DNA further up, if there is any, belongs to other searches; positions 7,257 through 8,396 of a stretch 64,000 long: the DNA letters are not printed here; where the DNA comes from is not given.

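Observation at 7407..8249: Cutinase/PETase-family polyesterase homolog in an anaerobe-type genome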

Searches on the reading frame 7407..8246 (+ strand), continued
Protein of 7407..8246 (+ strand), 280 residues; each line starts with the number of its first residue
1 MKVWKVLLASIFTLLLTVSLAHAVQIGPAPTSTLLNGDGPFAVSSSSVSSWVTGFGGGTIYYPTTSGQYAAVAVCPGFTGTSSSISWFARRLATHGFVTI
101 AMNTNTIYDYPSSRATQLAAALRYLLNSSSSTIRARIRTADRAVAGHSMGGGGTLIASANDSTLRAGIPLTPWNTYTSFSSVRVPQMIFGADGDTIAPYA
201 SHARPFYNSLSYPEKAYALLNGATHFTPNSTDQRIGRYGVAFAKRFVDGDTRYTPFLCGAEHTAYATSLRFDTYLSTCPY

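Call 14: find_related_loci(query=A1, collection=genome_contigs, flank=6000)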
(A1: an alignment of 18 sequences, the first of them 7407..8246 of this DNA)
Query A1 (280 aa) in genome_contigs; peptide patterns used: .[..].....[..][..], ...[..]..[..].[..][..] (x = any residue, [..] = any of these).
600 stretches matched a pattern (row limit reached: there are more); 431 encode a relative of the query (tblastn E <= 1e-3); the best 80 are kept; 79 distinct loci.
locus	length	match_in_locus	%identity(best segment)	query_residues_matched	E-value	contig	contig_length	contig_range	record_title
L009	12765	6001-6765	71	26-280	2e-121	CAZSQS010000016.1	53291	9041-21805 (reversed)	MAG TPA_asm: uncultured Smithella sp. isolate SRP263991_co2_36 genome assembly, contig: NODE_433_length_53291_cov_25.676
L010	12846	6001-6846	69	1-280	2e-110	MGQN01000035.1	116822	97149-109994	MAG: Deltaproteobacteria bacterium RBG_16_44_11 RBG_16_scaffold_571, whole genome shotgun sequence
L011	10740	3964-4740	63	24-280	3e-106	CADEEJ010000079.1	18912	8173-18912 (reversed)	MAG: uncultured Steroidobacter sp. isolate Steroidobacter sp. RBC007 genome assembly, contig: MAG007_79, whole genome sh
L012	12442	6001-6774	62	25-280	1e-105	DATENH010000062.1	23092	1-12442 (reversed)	MAG TPA_asm: Steroidobacteraceae bacterium isolate SMAG_U8964 k141_1586276, whole genome shotgun sequence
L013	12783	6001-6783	53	21-280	3e-83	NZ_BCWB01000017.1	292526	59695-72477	Thermobifida fusca NBRC 14071 = JCM 3263 strain NBRC 14071, whole genome shotgun sequence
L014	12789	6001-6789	52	16-280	3e-81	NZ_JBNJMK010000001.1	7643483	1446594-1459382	Lentzea sp. CA-135723 MDNA_WGS_094_3, whole genome shotgun sequence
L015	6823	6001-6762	54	25-280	5e-81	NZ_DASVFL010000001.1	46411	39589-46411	MAG: Lentzea sp. isolate SMAG_U2088 k141_813737, whole genome shotgun sequence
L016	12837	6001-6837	51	5-280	2e-80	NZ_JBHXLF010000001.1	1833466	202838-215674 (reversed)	Lentzea sp. NPDC058436 NPDC058436_T42_E4.ctg-0001, whole genome shotgun sequence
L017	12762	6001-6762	52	25-279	1e-80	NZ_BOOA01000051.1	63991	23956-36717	Acrocarpospora phusangensis strain NBRC 108782 sequence051, whole genome shotgun sequence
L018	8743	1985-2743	52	25-280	1e-79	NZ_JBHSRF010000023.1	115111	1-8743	Sphaerisporangium aureirubrum strain JCM 30346 GCM70027178_193, whole genome shotgun sequence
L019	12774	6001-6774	53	21-280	6e-80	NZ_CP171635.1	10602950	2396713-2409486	Lentzea sp. JNUCC 0626 strain JNUCC chromosome, complete genome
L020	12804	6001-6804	51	15-279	2e-79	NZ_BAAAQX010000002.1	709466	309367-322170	Nonomuraea monospora strain JCM 16114 sequence002, whole genome shotgun sequence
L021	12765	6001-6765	53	25-280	3e-79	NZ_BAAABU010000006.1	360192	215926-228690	Saccharothrix mutabilis subsp. mutabilis strain JCM 3380 sequence06, whole genome shotgun sequence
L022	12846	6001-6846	49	1-280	3e-79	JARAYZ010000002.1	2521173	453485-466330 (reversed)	Streptomyces sp. ID05-26A NODE_2_length_2521173_cov_23.280370, whole genome shotgun sequence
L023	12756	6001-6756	53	25-279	2e-78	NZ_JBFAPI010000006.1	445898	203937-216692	Asanoa sp. NPDC049573 NPDC049573_104_H8.ctg-0006, whole genome shotgun sequence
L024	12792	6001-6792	50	27-280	3e-78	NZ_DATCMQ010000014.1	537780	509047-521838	MAG: Noviherbaspirillum sp. isolate SMAG_U7153 k141_20459, whole genome shotgun sequence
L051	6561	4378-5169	49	27-280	2e-75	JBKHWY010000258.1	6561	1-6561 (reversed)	MAG: Gammaproteobacteria bacterium isolate BC_bin_5_strict NODE_258_length_6561_cov_4.730259, whole genome shotgun seque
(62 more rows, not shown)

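Call 17: find_encoding_contigs(protein=P0106, flank=5000, max_places=2)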
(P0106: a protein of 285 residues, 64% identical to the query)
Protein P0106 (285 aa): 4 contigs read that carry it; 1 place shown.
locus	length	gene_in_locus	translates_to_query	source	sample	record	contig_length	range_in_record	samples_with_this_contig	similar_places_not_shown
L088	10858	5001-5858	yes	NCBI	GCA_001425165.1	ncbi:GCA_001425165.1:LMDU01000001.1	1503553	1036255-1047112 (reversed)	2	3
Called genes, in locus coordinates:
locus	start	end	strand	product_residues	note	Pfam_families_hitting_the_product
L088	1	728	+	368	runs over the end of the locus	PF02119:FlgI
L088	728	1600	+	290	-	PF10135:Rod-binding, PF01832:Glucosaminidase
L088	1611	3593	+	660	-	PF22638:FlgK_D1, PF21158:flgK_1st_1 (weak), PF06429:Flg_bbr_C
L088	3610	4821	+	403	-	PF00669:Flagellin_N, PF21158:flgK_1st_1 (faint), PF00700:Flagellin_C (weak)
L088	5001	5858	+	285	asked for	PF12740:PETase, PF07224:Chlorophyllase (weak), PF03403:PAF-AH_p_II (faint), PF12146:Hydrolase_4 (faint)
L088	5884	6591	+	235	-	-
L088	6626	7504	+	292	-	PF12833:HTH_18, PF00165:HTH_AraC (weak)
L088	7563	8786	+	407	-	PF08668:HDOD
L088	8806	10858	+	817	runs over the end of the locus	PF00989:PAS (faint), PF13188:PAS_8 (faint), PF13426:PAS_9 (faint), PF08448:PAS_4, PF07568:HisKA_2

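Call 18: find_encoding_contigs(protein=P0089, flank=5000, max_places=2)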
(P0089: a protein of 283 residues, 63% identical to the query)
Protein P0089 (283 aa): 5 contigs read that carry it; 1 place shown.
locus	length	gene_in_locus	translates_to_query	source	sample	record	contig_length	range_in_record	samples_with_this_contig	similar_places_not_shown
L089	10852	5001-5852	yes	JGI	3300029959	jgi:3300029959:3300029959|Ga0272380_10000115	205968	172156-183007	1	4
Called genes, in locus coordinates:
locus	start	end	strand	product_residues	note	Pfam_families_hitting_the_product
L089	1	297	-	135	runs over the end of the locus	PF16250:DUF4907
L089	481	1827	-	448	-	PF00656:Peptidase_C14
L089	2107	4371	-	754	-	PF05157:MshEN, PF00437:T2SSE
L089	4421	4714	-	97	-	-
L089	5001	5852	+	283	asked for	PF12740:PETase, PF07224:Chlorophyllase, PF12146:Hydrolase_4 (faint), PF03403:PAF-AH_p_II (weak)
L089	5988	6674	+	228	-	PF03280:Lipase_chap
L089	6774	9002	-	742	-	-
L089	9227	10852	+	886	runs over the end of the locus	PF00171:Aldedh, PF00465:Fe-ADH, PF13685:Fe-ADH_2, PF25137:ADH_Fe_C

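Call 31: list_cluster_members(proteins=[window:7407-8246:+, window:8359-9105:+, window:9313-10929:+, window:2231-4066:+, window:23818-26760:+, window:27720-30851:-, window:51003-52778:-, window:32006-33415:-])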
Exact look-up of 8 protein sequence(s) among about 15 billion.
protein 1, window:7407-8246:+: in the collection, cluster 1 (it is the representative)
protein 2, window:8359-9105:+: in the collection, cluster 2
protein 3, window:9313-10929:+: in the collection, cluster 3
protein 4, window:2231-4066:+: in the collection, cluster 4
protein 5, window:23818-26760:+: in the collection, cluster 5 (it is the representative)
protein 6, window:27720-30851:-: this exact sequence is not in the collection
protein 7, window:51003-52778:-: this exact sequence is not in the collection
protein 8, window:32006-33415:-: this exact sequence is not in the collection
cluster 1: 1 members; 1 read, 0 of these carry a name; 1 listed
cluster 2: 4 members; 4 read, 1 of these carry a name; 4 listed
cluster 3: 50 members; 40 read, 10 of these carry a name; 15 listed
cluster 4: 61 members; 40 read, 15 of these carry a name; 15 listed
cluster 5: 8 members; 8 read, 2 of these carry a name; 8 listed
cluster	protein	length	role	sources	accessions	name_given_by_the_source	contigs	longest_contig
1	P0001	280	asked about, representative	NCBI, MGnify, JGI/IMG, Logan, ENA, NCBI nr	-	-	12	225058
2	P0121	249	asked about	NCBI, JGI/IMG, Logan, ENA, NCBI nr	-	-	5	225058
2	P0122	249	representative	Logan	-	-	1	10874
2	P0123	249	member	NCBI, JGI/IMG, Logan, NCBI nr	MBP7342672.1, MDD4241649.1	MAG: lipase secretion chaperone [Smithellaceae bacterium] | hypothetical protein | hypothetical protein [Syntrophaceae bacterium]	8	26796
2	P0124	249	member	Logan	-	-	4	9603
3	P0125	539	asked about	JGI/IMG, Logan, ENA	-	-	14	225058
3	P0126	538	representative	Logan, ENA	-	-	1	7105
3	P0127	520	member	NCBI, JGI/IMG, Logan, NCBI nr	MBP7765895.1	MAG: hypothetical protein KA113_11980 [Syntrophaceae bacterium] | hypothetical protein [Syntrophaceae bacterium]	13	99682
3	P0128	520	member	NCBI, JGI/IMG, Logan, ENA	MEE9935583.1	MAG: carboxyl transferase [Deltaproteobacteria bacterium]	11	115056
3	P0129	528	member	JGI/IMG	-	acetyl-CoA carboxylase carboxyltransferase component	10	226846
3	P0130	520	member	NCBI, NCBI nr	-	-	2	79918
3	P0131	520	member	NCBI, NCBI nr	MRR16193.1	MAG: carboxyl transferase [Deltaproteobacteria bacterium] | carboxyl transferase [Deltaproteobacteria bacterium]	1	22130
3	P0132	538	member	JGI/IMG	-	acetyl-CoA carboxylase carboxyltransferase component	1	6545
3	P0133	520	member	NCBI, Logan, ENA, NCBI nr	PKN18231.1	MAG: carboxyl transferase [Deltaproteobacteria bacterium HGW-Deltaproteobacteria-6]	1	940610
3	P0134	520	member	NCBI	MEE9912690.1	MAG: carboxyl transferase [Deltaproteobacteria bacterium]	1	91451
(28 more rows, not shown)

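Call 39: find_encoding_contigs(protein=P0011, flank=6000, max_places=1)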
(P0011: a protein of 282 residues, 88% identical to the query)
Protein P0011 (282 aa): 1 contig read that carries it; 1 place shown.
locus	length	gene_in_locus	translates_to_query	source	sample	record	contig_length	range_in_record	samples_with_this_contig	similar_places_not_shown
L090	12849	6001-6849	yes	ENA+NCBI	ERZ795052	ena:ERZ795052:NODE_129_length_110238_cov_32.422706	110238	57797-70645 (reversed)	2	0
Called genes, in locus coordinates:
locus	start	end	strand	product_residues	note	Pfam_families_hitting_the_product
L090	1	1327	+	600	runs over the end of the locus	PF05157:MshEN, PF00437:T2SSE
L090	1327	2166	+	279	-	PF26317:CntK_N (faint), PF01678:DAP_epimerase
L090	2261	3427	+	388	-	PF00155:Aminotran_1_2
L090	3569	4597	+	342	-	PF06071:YchF-GTPase_C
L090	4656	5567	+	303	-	PF13649:Methyltransf_25, PF08241:Methyltransf_11, PF08242:Methyltransf_12 (weak)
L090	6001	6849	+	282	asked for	PF12740:PETase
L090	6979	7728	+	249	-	PF03280:Lipase_chap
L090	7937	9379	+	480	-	PF00561:Abhydrolase_1, PF01674:Lipase_2, PF02089:Palm_thioest (faint), PF12697:Abhydrolase_6, PF18067:Lipase_C, PF21768:AF_1763-like_C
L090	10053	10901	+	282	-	PF12740:PETase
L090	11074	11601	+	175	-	PF13238:AAA_18 (weak), PF13207:AAA_17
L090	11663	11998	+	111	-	PF03692:CxxCxxCC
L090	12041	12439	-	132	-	PF08973:TM1506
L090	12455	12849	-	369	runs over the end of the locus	PF04015:DUF362, PF12837:Fer4_6 (faint), PF13237:Fer4_10 (weak), PF00037:Fer4 (weak)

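Call 40: find_encoding_contigs(protein=P0023, flank=6000, max_places=1)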
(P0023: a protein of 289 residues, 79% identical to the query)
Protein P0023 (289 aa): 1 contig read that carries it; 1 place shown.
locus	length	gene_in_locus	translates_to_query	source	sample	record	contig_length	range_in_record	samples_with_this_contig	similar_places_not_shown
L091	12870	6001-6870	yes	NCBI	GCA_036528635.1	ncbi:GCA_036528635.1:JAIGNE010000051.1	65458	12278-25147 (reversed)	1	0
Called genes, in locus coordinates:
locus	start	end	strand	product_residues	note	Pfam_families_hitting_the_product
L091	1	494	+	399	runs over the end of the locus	PF01839:FG-GAP (faint), PF13517:FG-GAP_3, PF21955:CarG-like (faint), PF13517:FG-GAP_3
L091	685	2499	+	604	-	PF02368:Big_2, PF12256:TcdB_toxin_midN (faint), PF01839:FG-GAP (faint), PF13517:FG-GAP_3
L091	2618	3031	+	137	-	PF25023:TEN_YD-shell, PF03527:RHS (weak)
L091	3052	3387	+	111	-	PF01797:Y1_Tnp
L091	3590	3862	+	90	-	PF01797:Y1_Tnp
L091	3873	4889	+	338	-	PF01797:Y1_Tnp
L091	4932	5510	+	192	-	PF13751:DDE_Tnp_1_6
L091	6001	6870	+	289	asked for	PF12740:PETase, PF12146:Hydrolase_4 (faint)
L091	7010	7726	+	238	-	PF03280:Lipase_chap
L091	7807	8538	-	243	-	PF13483:Lactamase_B_3, PF12706:Lactamase_B_2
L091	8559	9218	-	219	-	PF00226:DnaJ, PF13413:HTH_25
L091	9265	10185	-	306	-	PF01656:CbiA, PF10609:ParA (weak), PF13614:AAA_31 (weak)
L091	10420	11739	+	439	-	PF08486:SpoIID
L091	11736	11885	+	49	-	-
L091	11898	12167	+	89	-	-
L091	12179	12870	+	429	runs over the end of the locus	PF03092:BT1 (weak), PF07690:MFS_1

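Call 41: find_encoding_contigs(protein=P0038, flank=6000, max_places=1)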
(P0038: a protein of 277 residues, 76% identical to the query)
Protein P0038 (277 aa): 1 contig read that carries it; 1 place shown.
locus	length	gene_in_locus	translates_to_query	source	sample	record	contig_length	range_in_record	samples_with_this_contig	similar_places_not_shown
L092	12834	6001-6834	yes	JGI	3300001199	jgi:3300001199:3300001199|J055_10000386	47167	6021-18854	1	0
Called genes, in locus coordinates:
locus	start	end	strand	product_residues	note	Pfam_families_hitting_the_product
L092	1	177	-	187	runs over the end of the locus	-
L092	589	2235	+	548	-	PF00884:Sulfatase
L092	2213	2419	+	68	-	-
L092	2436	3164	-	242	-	-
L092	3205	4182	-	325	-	PF03211:Pectate_lyase, PF13229:Beta_helix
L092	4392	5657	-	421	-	PF00440:TetR_N (weak), PF17932:TetR_C_24, PF17935:TetR_C_27 (faint), PF21351:TetR_C_41 (faint), PF00440:TetR_N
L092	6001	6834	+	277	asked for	PF12740:PETase, PF12146:Hydrolase_4 (faint)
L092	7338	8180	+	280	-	PF12740:PETase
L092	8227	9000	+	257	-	PF03280:Lipase_chap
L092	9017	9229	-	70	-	-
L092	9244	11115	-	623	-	PF01926:MMR_HSR1, PF02421:FeoB_N, PF07670:Gate, PF07664:FeoB_C, PF07670:Gate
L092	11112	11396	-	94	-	PF04023:FeoA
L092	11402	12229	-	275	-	PF13435:Cytochrome_C554 (faint)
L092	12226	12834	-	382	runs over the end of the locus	PF00089:Trypsin, PF13365:Trypsin_2, PF13180:PDZ_2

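Call 42: find_encoding_contigs(protein=P0014, flank=6000, max_places=1)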
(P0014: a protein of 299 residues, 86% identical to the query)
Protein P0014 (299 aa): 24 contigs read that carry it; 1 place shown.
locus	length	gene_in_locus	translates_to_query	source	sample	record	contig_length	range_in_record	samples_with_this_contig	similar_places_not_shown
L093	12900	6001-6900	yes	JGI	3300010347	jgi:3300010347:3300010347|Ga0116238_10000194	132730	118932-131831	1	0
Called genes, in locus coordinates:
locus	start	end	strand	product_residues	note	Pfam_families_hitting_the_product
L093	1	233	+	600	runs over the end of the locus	PF05157:MshEN, PF00437:T2SSE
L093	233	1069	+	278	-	PF01678:DAP_epimerase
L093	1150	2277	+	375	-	PF00155:Aminotran_1_2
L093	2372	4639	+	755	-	PF05170:AsmA, PF05359:DUF748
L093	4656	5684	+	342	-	PF06071:YchF-GTPase_C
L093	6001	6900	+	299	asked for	PF12740:PETase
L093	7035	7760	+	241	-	PF03280:Lipase_chap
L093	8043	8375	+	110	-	PF03692:CxxCxxCC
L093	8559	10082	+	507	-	PF01935:DUF87 (weak), PF05872:HerA_C, PF12846:AAA_10 (faint), PF13401:AAA_22 (faint)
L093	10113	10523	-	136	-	PF08973:TM1506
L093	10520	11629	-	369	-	PF04015:DUF362, PF12837:Fer4_6 (faint), PF13237:Fer4_10 (weak), PF13484:Fer4_16 (faint), PF00037:Fer4 (weak)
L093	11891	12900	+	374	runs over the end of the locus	PF00149:Metallophos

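Call 43: predict_structure(alignment_id=A2)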
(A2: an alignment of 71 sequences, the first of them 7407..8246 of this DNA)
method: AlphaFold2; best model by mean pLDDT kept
length: 280 residues; sequences in the alignment: 71
mean_pLDDT: 94.4   pTM: 0.89
mean pLDDT of the five models: 94.4, 94.4, 93.6, 93.2, 92.0
residues with pLDDT >= 90: 250; 70-90: 18; 50-70: 9; < 50: 3
segments of 3 or more residues with pLDDT < 50: none
pLDDT, mean of each block of 10 residues (from residue 1): 78 66 68 95 97 96 95 97 98 98 96 98 98 96 98 99 98 97 98 98 99 97 98 98 97 97 97 96
secondary structure, 60 per line:
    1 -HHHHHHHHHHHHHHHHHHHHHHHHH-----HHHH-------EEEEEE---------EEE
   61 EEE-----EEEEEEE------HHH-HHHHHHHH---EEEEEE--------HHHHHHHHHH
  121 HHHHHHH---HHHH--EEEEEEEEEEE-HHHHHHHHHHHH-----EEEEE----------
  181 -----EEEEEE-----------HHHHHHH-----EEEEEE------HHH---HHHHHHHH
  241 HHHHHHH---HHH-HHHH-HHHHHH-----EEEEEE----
elements in order: H2-26 H32-35 E43-48 E58-63 E69-75 H86-93 E97-102 H111-127 H131-134 E137-147 H149-160 E166-170 E186-191 H203-209 E215-220 H233-247 H255-258 H260-265 E271-276

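Call 46: fold_search(model_id=the predicted structure, library=pdb)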
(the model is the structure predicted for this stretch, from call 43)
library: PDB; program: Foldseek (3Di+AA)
matches with E <= 10: 1793; with E <= 0.001: 1322
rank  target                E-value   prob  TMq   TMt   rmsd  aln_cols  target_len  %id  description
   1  8eu0_A                1.7e-38  1.00  0.86  0.92   1.6       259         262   57  Ancestral PETase 35_442 Mutant E27Q (released 2023-11-01)
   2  4cg1                  2.6e-38  1.00  0.87  0.93   1.6       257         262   53  Structural and functional studies on a thermostable polyethylene terephthalate degrading hydrolase from Thermobifida fus (released 2014-06-25)
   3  5lul_A                5.1e-38  1.00  0.87  0.93   1.4       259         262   54  Structure of a triple variant of cutinase 2 from Thermobifida cellulosilytica (released 2017-07-12)
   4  7xtr_A                7.9e-38  1.00  0.87  0.94   1.5       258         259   53  The apo structure of the engineered TfCut (released 2023-03-29)
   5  4cg2                  9.5e-38  1.00  0.87  0.93   1.2       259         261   53  Structural and functional studies on a thermostable polyethylene terephthalate degrading hydrolase from Thermobifida fus (released 2014-06-25)
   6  7qjq_D                1.5e-37  1.00  0.88  0.94   1.2       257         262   54  Crystal structure of a cutinase enzyme from Thermobifida fusca NTU22 (702) (released 2022-12-28)
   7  7qjq_F                1.8e-37  1.00  0.86  0.94   1.4       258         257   54  Crystal structure of a cutinase enzyme from Thermobifida fusca NTU22 (702) (released 2022-12-28)
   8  3vis_A                2.0e-37  1.00  0.88  0.94   1.6       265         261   50  Crystal structure of cutinase Est119 from Thermobifida alba AHK119 (released 2012-04-11)
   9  9ewr_A                4.7e-37  1.00  0.86  0.94   1.3       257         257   48  Crystal structure of an inverse charged cutinase mutant from Saccharopolyspora flava (611) (released 2025-04-16)
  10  9ewr_B                6.3e-37  1.00  0.87  0.94   1.2       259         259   47  Crystal structure of an inverse charged cutinase mutant from Saccharopolyspora flava (611) (released 2025-04-16)
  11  7qjq_A                7.2e-37  1.00  0.87  0.95   1.0       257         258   54  Crystal structure of a cutinase enzyme from Thermobifida fusca NTU22 (702) (released 2022-12-28)
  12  5luj                  7.6e-37  1.00  0.86  0.95   1.0       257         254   54  Structure of cutinase 2 from Thermobifida cellulosilytica (released 2017-07-12)
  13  7qjq_B                7.6e-37  1.00  0.88  0.94   1.2       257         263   54  Crystal structure of a cutinase enzyme from Thermobifida fusca NTU22 (702) (released 2022-12-28)
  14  5zoa                  7.6e-37  1.00  0.87  0.93   1.4       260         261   53  The crystal structure of a Thermobifida fusca cutinase (released 2019-04-17)
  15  7qjr                  8.6e-37  1.00  0.86  0.92   1.8       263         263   53  Crystal structure of cutinase 1 from Thermobifida fusca DSM44342 (703) (released 2022-12-28)
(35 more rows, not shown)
